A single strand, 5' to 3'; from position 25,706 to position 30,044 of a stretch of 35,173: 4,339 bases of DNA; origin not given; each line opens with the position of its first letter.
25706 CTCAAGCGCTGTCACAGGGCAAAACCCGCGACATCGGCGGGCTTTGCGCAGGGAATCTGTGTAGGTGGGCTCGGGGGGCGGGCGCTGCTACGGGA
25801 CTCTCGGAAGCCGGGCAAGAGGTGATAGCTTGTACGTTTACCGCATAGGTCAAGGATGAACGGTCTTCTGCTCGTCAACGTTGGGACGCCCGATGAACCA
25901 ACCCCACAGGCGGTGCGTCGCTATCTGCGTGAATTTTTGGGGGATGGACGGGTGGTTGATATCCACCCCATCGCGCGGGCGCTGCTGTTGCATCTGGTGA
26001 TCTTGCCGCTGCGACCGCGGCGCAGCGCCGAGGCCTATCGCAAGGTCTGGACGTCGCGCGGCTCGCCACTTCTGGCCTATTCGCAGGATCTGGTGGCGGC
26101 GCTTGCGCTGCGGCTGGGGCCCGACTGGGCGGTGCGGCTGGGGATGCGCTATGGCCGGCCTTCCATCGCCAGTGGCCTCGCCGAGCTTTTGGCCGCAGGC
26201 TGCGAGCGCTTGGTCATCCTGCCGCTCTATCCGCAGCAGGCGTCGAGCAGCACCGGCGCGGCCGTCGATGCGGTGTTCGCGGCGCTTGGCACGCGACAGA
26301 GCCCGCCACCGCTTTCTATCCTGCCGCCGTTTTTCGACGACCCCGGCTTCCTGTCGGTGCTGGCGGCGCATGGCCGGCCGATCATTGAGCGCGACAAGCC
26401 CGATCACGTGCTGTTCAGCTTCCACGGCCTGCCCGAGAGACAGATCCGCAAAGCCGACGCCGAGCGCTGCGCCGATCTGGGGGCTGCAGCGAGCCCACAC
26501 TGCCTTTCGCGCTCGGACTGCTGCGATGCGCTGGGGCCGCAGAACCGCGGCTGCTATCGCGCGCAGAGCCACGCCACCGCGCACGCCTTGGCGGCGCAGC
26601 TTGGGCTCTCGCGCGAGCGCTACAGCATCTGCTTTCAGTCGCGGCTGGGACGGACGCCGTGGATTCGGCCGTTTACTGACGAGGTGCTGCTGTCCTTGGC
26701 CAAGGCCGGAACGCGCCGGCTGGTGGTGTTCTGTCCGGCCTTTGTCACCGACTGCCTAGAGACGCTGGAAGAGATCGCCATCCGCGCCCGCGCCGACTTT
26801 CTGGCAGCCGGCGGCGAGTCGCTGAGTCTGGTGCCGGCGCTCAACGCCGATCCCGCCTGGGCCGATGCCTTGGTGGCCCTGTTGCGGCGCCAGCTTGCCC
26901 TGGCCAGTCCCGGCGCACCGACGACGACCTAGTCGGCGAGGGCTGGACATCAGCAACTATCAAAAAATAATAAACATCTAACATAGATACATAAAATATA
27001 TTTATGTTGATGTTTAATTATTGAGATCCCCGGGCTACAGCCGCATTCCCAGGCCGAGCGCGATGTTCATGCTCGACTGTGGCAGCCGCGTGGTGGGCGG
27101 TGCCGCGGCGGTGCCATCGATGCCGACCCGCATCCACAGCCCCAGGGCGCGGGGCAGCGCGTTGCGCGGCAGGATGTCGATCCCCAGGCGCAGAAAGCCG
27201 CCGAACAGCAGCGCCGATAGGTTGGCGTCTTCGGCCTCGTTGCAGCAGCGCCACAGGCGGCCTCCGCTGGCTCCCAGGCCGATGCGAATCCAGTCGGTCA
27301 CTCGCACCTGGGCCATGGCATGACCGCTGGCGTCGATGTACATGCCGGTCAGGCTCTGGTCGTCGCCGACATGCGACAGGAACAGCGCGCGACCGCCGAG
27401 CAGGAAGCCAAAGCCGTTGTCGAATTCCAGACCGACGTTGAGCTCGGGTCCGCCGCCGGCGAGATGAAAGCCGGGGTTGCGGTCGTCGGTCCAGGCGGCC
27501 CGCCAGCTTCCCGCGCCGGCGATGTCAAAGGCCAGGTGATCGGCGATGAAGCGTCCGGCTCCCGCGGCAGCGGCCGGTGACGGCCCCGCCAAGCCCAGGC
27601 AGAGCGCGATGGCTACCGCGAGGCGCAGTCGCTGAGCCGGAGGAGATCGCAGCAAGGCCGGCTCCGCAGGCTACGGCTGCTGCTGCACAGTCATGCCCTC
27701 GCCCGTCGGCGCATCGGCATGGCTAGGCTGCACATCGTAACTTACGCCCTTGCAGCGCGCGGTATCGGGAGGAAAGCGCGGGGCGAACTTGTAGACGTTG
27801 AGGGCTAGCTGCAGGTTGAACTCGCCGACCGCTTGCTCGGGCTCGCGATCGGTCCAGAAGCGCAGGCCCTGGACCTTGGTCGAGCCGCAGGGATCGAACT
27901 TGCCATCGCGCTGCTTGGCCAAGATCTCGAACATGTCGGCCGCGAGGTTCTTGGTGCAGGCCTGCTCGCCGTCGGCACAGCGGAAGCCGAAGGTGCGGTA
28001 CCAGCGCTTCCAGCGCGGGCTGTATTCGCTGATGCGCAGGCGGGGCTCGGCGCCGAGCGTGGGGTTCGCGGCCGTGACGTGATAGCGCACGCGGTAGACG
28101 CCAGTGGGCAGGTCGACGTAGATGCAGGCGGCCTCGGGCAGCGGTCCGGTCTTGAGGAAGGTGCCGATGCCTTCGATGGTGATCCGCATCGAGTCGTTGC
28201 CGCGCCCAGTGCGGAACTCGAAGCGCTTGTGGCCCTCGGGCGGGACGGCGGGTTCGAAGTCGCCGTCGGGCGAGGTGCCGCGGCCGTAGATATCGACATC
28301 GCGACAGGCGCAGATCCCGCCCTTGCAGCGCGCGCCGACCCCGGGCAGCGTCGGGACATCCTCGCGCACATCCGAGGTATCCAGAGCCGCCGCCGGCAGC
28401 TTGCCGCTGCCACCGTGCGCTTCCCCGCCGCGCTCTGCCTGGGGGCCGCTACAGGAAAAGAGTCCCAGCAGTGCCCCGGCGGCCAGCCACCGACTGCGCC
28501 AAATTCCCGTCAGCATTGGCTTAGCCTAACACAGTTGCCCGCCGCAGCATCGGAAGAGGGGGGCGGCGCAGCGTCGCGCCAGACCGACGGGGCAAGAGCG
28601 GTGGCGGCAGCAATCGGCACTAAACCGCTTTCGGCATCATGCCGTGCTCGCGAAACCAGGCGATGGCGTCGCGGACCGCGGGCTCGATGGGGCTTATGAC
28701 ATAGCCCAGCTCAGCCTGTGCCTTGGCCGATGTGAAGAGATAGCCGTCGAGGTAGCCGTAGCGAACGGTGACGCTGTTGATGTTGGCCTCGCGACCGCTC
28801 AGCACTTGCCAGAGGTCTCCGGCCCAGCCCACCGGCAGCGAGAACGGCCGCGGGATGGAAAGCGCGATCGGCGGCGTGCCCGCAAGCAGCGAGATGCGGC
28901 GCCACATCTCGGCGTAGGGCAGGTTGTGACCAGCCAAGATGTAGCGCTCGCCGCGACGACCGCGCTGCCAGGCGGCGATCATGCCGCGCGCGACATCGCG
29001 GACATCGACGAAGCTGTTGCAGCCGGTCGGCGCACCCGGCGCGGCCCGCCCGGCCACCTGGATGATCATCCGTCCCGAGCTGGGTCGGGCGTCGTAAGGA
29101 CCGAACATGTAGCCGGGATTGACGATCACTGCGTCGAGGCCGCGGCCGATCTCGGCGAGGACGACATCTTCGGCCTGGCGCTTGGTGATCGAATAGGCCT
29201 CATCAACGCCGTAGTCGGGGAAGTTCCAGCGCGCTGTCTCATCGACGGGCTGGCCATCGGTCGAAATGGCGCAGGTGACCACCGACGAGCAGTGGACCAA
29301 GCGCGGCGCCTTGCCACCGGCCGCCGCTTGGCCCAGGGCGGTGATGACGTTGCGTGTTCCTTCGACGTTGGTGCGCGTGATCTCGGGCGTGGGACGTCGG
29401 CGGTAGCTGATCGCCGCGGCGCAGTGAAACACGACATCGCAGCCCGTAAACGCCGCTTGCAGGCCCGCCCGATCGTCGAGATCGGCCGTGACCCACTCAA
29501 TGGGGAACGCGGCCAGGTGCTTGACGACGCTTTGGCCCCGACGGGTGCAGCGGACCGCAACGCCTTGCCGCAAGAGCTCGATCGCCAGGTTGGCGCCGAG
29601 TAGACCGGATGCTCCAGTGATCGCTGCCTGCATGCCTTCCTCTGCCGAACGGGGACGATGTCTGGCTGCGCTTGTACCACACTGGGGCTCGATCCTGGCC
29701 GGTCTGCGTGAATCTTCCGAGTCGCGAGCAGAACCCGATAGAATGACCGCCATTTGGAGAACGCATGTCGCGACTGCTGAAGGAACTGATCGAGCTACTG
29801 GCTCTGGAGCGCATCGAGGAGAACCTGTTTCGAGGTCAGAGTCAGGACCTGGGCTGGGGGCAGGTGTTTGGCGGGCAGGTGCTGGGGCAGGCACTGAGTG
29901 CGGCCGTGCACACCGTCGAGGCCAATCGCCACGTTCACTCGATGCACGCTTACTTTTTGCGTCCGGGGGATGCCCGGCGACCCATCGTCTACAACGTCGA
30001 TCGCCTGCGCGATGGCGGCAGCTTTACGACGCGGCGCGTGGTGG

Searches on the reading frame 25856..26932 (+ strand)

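Call 63: search_protein_families(library=pfam, proteins=[window:25856-26932:+], max_evalue=0.0001)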
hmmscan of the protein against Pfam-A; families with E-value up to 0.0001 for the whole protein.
window:25856-26932:+ (358 aa): 1 family
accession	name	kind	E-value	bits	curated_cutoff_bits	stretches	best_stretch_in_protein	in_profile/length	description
PF00762.24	Ferrochelatase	-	1.9e-94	316.6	27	1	2-346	2-316/317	Ferrochelatase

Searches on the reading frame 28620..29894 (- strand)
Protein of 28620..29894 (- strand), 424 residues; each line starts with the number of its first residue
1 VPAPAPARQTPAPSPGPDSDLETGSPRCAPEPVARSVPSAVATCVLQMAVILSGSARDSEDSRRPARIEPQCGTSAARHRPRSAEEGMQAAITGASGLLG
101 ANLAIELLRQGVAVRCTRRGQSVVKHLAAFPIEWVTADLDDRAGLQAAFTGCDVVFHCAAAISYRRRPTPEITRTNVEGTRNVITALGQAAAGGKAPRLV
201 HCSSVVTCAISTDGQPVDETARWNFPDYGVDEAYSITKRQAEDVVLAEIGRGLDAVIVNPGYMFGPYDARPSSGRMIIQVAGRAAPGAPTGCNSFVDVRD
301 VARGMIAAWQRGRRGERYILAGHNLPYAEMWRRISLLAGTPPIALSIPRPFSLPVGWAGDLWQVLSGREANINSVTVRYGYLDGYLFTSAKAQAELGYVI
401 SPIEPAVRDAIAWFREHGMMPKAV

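Call 63: search_protein_families(library=pfam, proteins=[window:28620-29894:-], max_evalue=0.0001)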
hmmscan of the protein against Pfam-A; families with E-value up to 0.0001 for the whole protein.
window:28620-29894:- (424 aa): 6 families
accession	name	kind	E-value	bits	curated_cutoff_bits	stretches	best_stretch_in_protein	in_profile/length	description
PF01370.27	Epimerase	-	2.9e-30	105.9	20.9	1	91-319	2-238/240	NAD dependent epimerase/dehydratase family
PF01073.25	3Beta_HSD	-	5.1e-17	62.3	22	1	91-272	1-190/280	3-beta hydroxysteroid dehydrogenase/isomerase family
PF07993.18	NAD_binding_4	-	5.1e-16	59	20.1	1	149-276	86-216/258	Male sterility protein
PF13460.12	NAD_binding_10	-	2.4e-12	47.5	27.2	1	94-263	1-146/184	NAD(P)H-binding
PF16363.11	GDP_Man_Dehyd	-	7.4e-08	32.7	27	1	92-322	2-250/332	GDP-mannose 4,6 dehydratase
PF05368.20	NmrA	-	4e-06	27.1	27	1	91-160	6-78/298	NmrA-like family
